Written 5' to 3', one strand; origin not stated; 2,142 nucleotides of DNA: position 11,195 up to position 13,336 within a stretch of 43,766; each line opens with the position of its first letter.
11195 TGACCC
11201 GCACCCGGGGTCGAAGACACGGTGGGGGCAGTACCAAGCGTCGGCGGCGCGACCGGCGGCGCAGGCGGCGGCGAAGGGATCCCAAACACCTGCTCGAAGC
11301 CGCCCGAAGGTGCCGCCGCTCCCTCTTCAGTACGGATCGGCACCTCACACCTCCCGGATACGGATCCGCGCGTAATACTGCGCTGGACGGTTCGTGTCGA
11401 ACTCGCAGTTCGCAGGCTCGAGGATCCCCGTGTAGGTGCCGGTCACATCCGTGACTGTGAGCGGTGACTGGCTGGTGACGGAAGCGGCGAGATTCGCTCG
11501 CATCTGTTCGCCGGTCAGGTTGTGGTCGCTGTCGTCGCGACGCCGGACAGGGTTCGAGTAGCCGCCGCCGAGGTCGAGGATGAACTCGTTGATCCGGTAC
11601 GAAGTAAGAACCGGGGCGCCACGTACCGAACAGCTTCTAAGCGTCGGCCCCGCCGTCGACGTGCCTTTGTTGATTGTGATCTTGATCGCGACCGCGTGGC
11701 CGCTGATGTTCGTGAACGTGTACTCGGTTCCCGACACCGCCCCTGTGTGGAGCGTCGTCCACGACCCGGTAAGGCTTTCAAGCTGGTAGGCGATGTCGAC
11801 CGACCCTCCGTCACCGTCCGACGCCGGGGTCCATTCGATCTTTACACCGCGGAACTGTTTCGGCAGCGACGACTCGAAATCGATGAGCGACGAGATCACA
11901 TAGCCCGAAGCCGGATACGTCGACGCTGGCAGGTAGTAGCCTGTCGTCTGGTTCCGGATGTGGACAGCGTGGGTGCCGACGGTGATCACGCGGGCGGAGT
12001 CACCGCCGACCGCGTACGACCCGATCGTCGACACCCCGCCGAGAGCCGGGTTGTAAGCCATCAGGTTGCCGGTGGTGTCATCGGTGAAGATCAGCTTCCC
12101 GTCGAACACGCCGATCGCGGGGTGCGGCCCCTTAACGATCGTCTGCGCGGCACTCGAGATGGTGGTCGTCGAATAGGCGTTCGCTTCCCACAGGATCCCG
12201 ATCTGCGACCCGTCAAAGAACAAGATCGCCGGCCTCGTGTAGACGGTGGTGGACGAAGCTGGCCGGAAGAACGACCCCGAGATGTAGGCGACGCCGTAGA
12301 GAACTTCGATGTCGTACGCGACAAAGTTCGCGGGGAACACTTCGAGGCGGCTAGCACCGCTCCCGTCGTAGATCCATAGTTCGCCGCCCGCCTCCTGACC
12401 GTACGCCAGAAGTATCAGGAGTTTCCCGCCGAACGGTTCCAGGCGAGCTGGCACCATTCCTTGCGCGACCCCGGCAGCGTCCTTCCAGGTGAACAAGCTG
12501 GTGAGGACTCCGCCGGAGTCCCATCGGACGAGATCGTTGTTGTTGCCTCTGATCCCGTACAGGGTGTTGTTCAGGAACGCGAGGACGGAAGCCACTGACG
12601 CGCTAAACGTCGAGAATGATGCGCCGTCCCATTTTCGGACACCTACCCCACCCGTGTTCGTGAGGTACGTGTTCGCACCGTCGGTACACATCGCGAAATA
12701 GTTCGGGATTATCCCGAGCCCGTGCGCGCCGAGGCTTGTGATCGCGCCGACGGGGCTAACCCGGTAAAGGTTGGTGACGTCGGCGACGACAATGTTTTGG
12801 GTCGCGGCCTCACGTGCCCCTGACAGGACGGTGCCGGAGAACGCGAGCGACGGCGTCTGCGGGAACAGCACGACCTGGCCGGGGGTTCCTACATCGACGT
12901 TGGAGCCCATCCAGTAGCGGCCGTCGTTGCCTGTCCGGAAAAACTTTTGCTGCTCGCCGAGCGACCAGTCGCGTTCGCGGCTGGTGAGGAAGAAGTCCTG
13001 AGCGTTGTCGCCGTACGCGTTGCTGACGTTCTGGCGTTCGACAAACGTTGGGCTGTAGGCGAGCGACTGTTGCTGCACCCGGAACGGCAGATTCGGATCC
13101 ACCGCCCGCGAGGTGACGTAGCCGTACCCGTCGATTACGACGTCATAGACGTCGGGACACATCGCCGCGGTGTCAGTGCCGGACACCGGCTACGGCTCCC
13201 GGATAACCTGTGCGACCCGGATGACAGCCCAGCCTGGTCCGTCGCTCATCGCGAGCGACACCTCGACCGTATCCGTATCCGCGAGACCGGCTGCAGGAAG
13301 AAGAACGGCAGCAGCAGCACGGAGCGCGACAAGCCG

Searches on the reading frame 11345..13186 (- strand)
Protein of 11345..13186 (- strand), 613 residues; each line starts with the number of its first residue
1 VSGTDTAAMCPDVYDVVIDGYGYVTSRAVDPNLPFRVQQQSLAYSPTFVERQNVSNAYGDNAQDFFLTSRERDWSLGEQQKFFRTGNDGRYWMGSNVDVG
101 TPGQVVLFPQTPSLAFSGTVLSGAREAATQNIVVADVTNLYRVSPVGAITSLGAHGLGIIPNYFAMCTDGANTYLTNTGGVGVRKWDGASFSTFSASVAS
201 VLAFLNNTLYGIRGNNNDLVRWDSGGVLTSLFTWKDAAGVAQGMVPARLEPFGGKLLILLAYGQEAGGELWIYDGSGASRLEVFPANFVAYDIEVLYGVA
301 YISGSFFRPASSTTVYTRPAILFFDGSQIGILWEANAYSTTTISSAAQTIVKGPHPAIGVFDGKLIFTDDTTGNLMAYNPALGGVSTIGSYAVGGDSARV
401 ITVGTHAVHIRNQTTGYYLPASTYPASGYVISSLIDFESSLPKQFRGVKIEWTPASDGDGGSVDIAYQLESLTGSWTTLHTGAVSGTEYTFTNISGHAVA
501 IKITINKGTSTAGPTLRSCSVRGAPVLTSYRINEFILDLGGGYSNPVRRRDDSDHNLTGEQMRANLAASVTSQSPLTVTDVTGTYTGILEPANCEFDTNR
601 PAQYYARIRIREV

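Call 16: search_protein_families(library=pfam, proteins=[window:11345-13186:-], max_evalue=0.01)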
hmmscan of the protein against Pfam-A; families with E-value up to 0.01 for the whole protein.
window:11345-13186:- (613 aa): 0 families

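Call 17: search_protein_families(library=phrogs, proteins=[window:11345-13186:-], max_evalue=0.01)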
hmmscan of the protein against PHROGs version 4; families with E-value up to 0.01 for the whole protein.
window:11345-13186:- (613 aa): 0 families

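Call 40: search_protein_families(library=ncbifam, proteins=[window:11345-13186:-], max_evalue=0.01)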
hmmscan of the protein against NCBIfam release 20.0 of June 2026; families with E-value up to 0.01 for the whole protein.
window:11345-13186:- (613 aa): 0 families

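Call 81: search_solved_structures(query=window:11345-13186:-, max_evalue=1)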
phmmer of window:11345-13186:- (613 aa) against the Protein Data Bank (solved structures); distinct sequences matched with E-value up to 1: 0.
